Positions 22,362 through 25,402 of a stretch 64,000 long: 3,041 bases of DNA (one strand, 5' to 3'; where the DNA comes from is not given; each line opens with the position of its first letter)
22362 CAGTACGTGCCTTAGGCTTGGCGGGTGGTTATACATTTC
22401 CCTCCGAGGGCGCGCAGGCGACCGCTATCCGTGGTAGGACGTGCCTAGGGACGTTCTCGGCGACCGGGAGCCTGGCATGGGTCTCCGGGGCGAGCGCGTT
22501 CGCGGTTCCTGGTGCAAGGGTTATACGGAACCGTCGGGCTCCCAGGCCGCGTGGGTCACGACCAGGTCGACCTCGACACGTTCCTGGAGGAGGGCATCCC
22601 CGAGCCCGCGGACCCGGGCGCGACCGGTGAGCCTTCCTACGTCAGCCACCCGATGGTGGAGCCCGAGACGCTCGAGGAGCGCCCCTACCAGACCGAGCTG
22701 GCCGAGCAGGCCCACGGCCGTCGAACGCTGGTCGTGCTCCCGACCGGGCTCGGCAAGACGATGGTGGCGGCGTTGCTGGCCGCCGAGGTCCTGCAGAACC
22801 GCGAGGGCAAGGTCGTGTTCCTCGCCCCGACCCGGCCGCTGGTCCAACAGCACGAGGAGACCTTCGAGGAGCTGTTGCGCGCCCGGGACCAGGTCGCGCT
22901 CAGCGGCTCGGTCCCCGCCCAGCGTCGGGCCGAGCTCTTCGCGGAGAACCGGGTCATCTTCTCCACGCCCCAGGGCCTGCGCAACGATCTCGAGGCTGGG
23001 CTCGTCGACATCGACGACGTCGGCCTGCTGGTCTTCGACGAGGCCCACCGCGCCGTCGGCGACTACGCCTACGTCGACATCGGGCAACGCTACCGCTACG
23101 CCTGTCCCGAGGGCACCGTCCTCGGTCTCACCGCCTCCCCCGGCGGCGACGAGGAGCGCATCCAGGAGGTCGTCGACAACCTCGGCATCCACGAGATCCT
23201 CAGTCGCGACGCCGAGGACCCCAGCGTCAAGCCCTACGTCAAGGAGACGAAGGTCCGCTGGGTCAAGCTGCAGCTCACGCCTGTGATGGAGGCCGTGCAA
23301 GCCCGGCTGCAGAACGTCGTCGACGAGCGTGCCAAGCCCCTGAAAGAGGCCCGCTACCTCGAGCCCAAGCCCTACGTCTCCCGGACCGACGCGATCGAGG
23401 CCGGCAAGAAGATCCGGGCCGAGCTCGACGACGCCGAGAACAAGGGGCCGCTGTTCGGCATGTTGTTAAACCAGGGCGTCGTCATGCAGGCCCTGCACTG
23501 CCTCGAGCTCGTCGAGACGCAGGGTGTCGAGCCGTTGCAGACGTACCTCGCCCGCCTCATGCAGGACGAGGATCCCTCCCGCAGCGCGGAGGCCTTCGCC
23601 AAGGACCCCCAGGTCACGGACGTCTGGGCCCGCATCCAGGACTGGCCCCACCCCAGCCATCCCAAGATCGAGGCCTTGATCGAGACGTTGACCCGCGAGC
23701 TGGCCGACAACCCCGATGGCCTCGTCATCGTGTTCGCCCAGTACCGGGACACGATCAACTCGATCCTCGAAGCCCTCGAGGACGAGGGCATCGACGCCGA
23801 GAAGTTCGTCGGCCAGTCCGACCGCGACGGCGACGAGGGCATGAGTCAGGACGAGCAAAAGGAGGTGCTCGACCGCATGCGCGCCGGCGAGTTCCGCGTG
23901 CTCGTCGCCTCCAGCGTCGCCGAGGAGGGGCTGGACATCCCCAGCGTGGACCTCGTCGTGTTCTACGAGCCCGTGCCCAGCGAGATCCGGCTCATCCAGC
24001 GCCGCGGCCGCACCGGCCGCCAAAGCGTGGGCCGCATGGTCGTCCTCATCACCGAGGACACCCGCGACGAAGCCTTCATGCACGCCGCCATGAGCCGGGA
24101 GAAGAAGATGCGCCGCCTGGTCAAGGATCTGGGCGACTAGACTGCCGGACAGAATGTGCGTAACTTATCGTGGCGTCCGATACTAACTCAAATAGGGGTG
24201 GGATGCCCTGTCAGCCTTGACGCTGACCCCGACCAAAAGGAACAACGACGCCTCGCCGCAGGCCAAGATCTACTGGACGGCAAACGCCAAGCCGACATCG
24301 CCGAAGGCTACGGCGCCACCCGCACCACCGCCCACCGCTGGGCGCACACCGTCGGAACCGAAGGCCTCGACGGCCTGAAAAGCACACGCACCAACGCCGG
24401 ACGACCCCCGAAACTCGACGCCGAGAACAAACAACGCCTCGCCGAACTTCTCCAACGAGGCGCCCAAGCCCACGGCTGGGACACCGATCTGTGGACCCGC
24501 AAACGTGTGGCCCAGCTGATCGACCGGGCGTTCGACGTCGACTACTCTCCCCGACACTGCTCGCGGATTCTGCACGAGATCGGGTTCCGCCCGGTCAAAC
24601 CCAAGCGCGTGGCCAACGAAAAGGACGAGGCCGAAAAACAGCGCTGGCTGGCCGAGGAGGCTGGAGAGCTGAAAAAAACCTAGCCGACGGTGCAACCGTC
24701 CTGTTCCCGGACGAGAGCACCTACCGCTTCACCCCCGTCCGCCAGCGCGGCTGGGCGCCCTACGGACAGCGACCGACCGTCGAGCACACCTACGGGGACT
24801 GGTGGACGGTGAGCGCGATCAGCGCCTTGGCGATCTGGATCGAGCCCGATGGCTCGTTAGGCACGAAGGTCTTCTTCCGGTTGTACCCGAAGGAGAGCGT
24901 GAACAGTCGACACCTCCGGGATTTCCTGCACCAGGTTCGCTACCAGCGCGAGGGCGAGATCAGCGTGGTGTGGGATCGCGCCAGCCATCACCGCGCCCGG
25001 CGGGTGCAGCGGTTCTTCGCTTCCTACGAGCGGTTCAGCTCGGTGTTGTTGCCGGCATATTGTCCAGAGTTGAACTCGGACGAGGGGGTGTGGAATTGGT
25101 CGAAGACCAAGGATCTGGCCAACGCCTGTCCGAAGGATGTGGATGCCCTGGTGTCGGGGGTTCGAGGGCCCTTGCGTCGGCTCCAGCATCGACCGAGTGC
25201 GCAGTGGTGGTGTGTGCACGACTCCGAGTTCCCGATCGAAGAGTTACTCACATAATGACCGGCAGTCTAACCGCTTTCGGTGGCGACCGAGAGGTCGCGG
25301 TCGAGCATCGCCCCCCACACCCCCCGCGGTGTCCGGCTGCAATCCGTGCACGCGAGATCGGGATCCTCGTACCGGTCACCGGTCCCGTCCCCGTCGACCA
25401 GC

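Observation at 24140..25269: IS630-family element inserted exactly at the TA shared by two overlapping convergent stop codons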

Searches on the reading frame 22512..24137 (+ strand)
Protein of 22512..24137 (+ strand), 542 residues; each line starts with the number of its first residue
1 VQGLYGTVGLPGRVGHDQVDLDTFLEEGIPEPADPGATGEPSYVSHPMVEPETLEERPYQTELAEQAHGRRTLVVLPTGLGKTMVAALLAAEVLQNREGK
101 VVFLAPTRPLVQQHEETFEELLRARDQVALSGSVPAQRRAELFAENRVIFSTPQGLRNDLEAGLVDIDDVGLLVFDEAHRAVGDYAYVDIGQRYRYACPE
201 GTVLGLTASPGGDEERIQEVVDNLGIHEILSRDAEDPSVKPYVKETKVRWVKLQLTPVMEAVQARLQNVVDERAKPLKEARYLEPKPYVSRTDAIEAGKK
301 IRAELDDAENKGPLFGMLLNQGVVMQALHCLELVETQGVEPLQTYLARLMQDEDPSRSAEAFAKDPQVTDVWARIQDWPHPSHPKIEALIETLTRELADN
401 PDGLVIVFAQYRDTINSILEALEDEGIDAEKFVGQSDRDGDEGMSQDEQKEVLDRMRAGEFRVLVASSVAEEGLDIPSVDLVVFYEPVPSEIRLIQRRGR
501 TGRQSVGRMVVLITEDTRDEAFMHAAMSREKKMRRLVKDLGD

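Call 9: search_protein_families(library=pfam, proteins=[window:22512-24137:+], max_evalue=0.01)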
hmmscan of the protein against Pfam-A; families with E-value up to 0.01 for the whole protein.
window:22512-24137:+ (542 aa): 10 families
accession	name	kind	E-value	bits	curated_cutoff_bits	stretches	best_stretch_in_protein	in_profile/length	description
PF00271.37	Helicase_C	-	3.3e-25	88.9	23.5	1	388-503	5-108/110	Helicase conserved C-terminal domain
PF00270.35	DEAD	-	5.1e-24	85.3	26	1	57-211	1-161/167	DEAD/DEAH box helicase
PF04851.21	ResIII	-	1.3e-22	80.9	22.5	1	55-210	3-162/164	Type III restriction enzyme, res subunit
PF21210.2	RNA_helicase_helical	-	1.4e-11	44.9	27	1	268-368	2-103/108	Putative ATP-dependent RNA helicase, helical bundle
PF18766.7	SWI2_SNF2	-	3.5e-07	30.6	26.7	1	72-219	21-164/221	SWI2/SNF2 ATPase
PF22590.2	Cas3-like_C_2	-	0.00013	22.6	27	1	448-504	47-104/106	CRISPR-associated nuclease/helicase Cas3, C-terminal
PF13481.12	AAA_25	-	0.0026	17.8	27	1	69-183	33-157/195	AAA domain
PF09848.15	SLFN-g3_helicase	-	0.0031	17.3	24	1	79-182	11-92/354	Schlafen group 3, DNA/RNA helicase domain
PF02562.22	PhoH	-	0.0085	16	27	0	49-116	2-64/205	PhoH-like protein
PF13401.12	AAA_22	-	0.0088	16.8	27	0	73-180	9-95/130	AAA domain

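Call 12: find_encoding_contigs(protein=window:22512-24137:+, flank=6000, max_places=10)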
Protein window:22512-24137:+ (542 aa): no gene with exactly this product is on record in the collection.

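Call 18: find_homologous_proteins(query=window:22653-24137:+, max_evalue=1e-50)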
Query seq(495 aa) (495 aa): 7965 proteins with E <= 1e-50 among 8000 candidates; the best 120 are listed.
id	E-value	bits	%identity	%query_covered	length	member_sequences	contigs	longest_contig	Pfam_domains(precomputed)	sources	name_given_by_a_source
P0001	0.0e+0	1066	98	100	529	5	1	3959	PF00270.36,PF21210.4,PF18766.8,PF00271.38,PF04851.22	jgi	jgi:Fanconi anemia group M protein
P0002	3.2e-283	957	87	100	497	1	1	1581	PF00270.36,PF21210.4,PF18766.8,PF00271.38,PF04851.22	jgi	jgi:Fanconi anemia group M protein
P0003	1.3e-278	942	86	100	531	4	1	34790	PF00270.36,PF21210.4,PF18766.8,PF00271.38,PF04851.22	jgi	jgi:Fanconi anemia group M protein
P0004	9.9e-240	814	76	99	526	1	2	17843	PF00270.36,PF21210.4,PF18766.8,PF00271.38,PF04851.22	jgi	-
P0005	2.8e-235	799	75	100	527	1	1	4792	PF00270.36,PF21210.4,PF18766.8,PF00271.38,PF04851.22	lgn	-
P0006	4.3e-230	782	72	100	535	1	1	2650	PF00270.36,PF21210.4,PF00271.38,PF04851.22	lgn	-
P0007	3.3e-226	769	73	100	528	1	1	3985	PF00270.36,PF21210.4,PF00271.38,PF04851.22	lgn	-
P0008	9.0e-224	761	71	100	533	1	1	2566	PF00270.36,PF21210.4,PF00271.38,PF22590.3,PF04851.22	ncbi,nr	ncbi:MAG: helicase-related protein [Candidatus Thermoplasmatota archaeon]|nr:helicase-related protei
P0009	1.6e-220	751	70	100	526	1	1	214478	PF00270.36,PF21210.4,PF00271.38,PF04851.22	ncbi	-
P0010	2.4e-217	740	71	100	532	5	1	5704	PF00270.36,PF21210.4,PF00271.38,PF04851.22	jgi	jgi:Fanconi anemia group M protein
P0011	4.0e-217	739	70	100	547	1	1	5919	PF00270.36,PF21210.4,PF00271.38,PF04851.22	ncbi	-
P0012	1.1e-214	731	67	100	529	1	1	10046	PF00270.36,PF21210.4,PF00271.38,PF04851.22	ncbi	-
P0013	2.7e-209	714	68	100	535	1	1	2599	PF00270.36,PF21210.4,PF00271.38,PF22590.3,PF04851.22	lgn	-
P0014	6.1e-208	709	68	99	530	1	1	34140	PF00270.36,PF21210.4,PF00271.38,PF22590.3,PF04851.22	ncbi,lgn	-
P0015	7.3e-204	696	67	100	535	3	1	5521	PF00270.36,PF21210.4,PF00271.38,PF22590.3,PF04851.22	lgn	-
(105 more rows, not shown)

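Call 19: find_encoding_contigs(protein=P0001, flank=6000, max_places=6)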
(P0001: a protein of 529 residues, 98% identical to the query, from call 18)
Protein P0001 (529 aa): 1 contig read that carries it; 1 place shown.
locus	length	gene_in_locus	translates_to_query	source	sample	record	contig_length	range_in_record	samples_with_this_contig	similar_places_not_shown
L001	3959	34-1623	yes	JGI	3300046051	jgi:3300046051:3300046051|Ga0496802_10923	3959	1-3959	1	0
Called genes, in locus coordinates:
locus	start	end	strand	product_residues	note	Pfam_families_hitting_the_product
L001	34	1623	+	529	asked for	PF00270:DEAD, PF04851:ResIII, PF18766:SWI2_SNF2 (weak), PF21210:RNA_helicase_helical, PF00271:Helicase_C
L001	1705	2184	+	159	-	-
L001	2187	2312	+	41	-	-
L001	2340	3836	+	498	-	PF13229:Beta_helix, PF05048:NosD (faint), PF13229:Beta_helix (weak)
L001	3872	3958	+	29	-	?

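Call 20: find_encoding_contigs(protein=P0003, flank=6000, max_places=6)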
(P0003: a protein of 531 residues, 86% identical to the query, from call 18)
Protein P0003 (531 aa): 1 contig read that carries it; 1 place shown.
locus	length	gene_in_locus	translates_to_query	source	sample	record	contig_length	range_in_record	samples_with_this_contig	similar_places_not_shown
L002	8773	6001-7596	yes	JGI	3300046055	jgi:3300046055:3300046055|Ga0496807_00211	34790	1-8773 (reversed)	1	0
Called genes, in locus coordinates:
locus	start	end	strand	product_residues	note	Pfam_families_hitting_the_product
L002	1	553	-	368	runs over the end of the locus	PF01796:OB_ChsH2_C (weak)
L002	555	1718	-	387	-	PF00108:Thiolase_N, PF00109:ketoacyl-synt (weak), PF02803:Thiolase_C (weak), PF22691:Thiolase_C_1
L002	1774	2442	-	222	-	-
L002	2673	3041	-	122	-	PF02152:FolB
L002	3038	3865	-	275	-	PF00809:Pterin_bind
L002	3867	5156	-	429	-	PF08245:Mur_ligase_M, PF02875:Mur_ligase_C, PF27239:FOL3_C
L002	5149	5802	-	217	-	PF00551:Formyl_trans_N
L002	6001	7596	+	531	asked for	PF00270:DEAD, PF04851:ResIII, PF18766:SWI2_SNF2 (weak), PF21210:RNA_helicase_helical, PF00271:Helicase_C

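Call 28: list_cluster_members(proteins=[P0001, P0003])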
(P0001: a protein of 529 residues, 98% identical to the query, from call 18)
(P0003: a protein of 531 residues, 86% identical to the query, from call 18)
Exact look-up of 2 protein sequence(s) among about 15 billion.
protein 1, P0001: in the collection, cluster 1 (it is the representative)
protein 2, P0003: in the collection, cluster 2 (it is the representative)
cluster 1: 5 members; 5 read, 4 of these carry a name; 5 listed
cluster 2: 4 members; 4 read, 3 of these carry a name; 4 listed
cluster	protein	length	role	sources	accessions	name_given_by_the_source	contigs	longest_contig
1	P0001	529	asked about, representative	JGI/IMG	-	Fanconi anemia group M protein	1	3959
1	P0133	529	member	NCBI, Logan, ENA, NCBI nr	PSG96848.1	hypothetical protein BRD56_08700 [Thermoplasmatales archaeon SW_10_69_26] | MAG: hypothetical protein BRD56_08700 [Thermoplasmatales archaeon SW_10_69_26]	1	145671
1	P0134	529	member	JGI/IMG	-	Fanconi anemia group M protein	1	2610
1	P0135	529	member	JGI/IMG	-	Fanconi anemia group M protein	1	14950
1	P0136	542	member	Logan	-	-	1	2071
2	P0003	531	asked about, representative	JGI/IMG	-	Fanconi anemia group M protein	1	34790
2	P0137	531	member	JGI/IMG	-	Fanconi anemia group M protein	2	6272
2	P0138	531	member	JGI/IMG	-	Fanconi anemia group M protein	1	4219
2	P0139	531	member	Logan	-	-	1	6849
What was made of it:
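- Tried and rejected: The correct start was recovered through cluster members (call 28).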

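Call 29: find_encoding_contigs(protein=P0133, flank=10000, max_places=6)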
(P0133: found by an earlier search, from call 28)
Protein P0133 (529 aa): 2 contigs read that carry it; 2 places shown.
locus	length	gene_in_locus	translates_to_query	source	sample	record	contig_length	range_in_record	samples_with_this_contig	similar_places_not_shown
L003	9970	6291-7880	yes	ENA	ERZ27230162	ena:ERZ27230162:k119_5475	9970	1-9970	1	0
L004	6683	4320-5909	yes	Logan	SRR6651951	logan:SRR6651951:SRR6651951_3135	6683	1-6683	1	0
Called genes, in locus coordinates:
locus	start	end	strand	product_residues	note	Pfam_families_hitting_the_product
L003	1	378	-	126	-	?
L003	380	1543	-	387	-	PF00108:Thiolase_N, PF00109:ketoacyl-synt (weak), PF02803:Thiolase_C, PF22691:Thiolase_C_1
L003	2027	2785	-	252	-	-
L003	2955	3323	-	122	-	PF02152:FolB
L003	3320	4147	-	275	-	PF00809:Pterin_bind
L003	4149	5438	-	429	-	PF08245:Mur_ligase_M, PF02875:Mur_ligase_C, PF27239:FOL3_C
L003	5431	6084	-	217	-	PF00551:Formyl_trans_N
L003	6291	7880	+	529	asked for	PF00270:DEAD, PF04851:ResIII, PF18766:SWI2_SNF2 (weak), PF21210:RNA_helicase_helical, PF00271:Helicase_C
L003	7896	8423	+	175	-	PF13384:HTH_23 (weak), PF13551:HTH_29 (weak), PF13565:HTH_32, PF13592:HTH_33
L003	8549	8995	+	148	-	PF13358:DDE_3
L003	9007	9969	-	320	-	?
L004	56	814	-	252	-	-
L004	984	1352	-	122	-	PF02152:FolB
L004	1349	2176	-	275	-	PF00809:Pterin_bind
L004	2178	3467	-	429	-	PF08245:Mur_ligase_M, PF02875:Mur_ligase_C, PF27239:FOL3_C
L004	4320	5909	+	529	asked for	PF00270:DEAD, PF04851:ResIII, PF18766:SWI2_SNF2 (weak), PF21210:RNA_helicase_helical, PF00271:Helicase_C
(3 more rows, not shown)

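Call 30: find_encoding_contigs(protein=P0135, flank=10000, max_places=6)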
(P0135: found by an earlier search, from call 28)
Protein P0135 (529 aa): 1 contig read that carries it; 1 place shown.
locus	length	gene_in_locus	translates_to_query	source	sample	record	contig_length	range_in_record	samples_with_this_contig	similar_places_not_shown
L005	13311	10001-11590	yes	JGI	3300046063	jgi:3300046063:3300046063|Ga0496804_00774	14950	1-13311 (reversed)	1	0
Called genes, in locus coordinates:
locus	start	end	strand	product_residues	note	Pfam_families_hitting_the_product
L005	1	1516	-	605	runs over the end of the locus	-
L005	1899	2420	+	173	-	PF08494:DEAD_assoc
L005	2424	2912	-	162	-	-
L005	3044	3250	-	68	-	PF07311:Dodecin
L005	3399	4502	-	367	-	PF01796:OB_ChsH2_C (weak)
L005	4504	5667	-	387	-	PF00108:Thiolase_N, PF00109:ketoacyl-synt (weak), PF02803:Thiolase_C, PF22691:Thiolase_C_1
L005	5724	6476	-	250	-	-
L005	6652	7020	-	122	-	PF02152:FolB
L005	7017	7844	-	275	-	PF00809:Pterin_bind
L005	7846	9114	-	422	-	PF08245:Mur_ligase_M, PF02875:Mur_ligase_C, PF27239:FOL3_C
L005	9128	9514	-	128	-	PF00551:Formyl_trans_N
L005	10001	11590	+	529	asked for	PF00270:DEAD, PF04851:ResIII, PF18766:SWI2_SNF2 (weak), PF21210:RNA_helicase_helical, PF00271:Helicase_C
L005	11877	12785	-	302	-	-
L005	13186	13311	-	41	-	?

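Call 66: find_encoding_contigs(protein=P0004, flank=10000, max_places=4)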
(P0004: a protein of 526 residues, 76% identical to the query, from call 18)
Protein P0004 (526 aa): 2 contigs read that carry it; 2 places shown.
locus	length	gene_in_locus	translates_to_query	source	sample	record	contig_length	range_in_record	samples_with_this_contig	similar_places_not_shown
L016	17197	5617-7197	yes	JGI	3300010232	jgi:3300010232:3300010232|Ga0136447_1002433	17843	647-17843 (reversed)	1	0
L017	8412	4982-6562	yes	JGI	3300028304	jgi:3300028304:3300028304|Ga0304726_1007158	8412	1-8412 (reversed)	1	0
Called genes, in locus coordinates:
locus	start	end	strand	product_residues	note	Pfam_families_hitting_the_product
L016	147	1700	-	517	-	PF00108:Thiolase_N, PF00109:ketoacyl-synt (faint), PF22691:Thiolase_C_1, PF02803:Thiolase_C, PF21011:CetZ_C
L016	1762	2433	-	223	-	-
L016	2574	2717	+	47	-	-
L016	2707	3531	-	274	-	PF00809:Pterin_bind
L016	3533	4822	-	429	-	PF08245:Mur_ligase_M, PF02875:Mur_ligase_C, PF27239:FOL3_C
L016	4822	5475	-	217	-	PF00551:Formyl_trans_N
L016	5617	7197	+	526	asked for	PF00270:DEAD, PF04851:ResIII, PF18766:SWI2_SNF2 (weak), PF21210:RNA_helicase_helical, PF00271:Helicase_C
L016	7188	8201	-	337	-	-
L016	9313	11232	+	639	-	PF02518:HATPase_c, PF00204:DNA_gyraseB, PF01751:Toprim, PF00986:DNA_gyraseB_C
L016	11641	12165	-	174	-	PF01467:CTP_transf_like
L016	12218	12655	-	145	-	-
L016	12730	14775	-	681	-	PF00493:MCM (faint), PF01078:Mg_chelatase, PF13654:AAA_32 (weak), PF00158:Sigma54_activat, PF01078:Mg_chelatase (weak), PF20436:LonB_AAA-LID, PF05362:Lon_C, PF13541:ChlI (weak), +3 more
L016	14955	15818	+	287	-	PF13793:Pribosyltran_N, PF00156:Pribosyltran, PF14572:Pribosyl_synth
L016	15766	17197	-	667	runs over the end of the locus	PF05299:Peptidase_M61 (faint), PF07705:CARDB (faint)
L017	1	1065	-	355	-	?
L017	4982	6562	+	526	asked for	PF00270:DEAD, PF04851:ResIII, PF18766:SWI2_SNF2 (weak), PF21210:RNA_helicase_helical, PF00271:Helicase_C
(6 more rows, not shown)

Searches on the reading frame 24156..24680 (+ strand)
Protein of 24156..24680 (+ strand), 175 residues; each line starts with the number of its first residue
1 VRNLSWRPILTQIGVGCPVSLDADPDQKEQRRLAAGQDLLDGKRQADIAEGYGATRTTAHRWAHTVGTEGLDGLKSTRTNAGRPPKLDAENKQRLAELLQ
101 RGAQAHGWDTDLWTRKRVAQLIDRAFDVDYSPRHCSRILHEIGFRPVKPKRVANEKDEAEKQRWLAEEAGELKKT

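Call 9: search_protein_families(library=pfam, proteins=[window:24156-24680:+], max_evalue=0.01)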
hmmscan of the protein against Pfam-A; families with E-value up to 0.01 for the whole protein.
window:24156-24680:+ (175 aa): 5 families
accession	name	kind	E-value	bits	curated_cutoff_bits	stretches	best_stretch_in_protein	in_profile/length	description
PF13592.12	HTH_33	-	1.5e-20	73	25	1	110-167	2-59/60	Winged helix-turn helix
PF13565.12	HTH_32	-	1e-12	48.8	33.7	1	58-139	1-73/73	Homeodomain-like domain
PF13551.12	HTH_29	-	4.1e-08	33.6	28.1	1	32-91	1-62/64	Winged helix-turn helix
PF13384.12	HTH_23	-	2.4e-06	27.6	24.6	1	27-75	2-50/50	Homeodomain-like domain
PF13518.12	HTH_28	-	5.7e-05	23.6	25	1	32-78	2-48/52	Helix-turn-helix domain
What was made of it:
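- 24156..24683 (+): Transposase ORFA, the DNA-binding part (HTH_33, HTH_32, HTH_29, HTH_23). call 9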

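Call 72: find_encoding_contigs(protein=window:24156-24680:+, flank=3000, max_places=10)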
Protein window:24156-24680:+ (175 aa): 2 contigs read that carry it; 2 places shown.
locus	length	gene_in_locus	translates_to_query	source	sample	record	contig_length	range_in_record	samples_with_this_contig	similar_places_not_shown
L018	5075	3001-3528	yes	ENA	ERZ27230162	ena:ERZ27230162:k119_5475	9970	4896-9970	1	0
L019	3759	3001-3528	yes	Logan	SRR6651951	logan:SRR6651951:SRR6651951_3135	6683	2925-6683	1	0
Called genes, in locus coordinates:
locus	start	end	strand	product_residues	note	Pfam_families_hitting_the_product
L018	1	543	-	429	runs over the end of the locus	PF08245:Mur_ligase_M, PF02875:Mur_ligase_C, PF27239:FOL3_C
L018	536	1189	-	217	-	PF00551:Formyl_trans_N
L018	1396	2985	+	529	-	PF00270:DEAD, PF04851:ResIII, PF18766:SWI2_SNF2 (weak), PF21210:RNA_helicase_helical, PF00271:Helicase_C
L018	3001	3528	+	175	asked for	PF13384:HTH_23 (weak), PF13551:HTH_29 (weak), PF13565:HTH_32, PF13592:HTH_33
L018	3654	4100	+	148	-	PF13358:DDE_3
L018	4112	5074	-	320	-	?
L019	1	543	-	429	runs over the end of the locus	PF08245:Mur_ligase_M, PF02875:Mur_ligase_C, PF27239:FOL3_C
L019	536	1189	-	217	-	PF00551:Formyl_trans_N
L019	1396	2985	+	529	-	PF00270:DEAD, PF04851:ResIII, PF18766:SWI2_SNF2 (weak), PF21210:RNA_helicase_helical, PF00271:Helicase_C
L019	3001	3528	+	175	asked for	PF13384:HTH_23 (weak), PF13551:HTH_29 (weak), PF13565:HTH_32, PF13592:HTH_33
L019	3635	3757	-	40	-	?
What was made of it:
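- Tried and rejected: The look-up of IS ORFA returned only the same site (call 72).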

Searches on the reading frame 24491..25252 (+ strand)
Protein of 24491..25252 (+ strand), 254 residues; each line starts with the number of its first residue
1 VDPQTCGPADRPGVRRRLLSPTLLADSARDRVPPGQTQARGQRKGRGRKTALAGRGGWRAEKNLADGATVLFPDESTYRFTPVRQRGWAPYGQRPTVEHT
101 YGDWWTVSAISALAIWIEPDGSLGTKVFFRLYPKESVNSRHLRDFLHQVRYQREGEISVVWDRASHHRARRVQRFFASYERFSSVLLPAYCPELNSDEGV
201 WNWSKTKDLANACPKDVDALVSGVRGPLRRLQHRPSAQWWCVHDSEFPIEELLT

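Call 9: search_protein_families(library=pfam, proteins=[window:24491-25252:+], max_evalue=0.01)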
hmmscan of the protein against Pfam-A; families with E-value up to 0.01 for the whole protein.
window:24491-25252:+ (254 aa): 1 family
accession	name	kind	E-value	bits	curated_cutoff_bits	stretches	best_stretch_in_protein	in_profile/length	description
PF13358.12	DDE_3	-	1.8e-22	80.2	28.6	1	70-220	2-145/146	DDE superfamily endonuclease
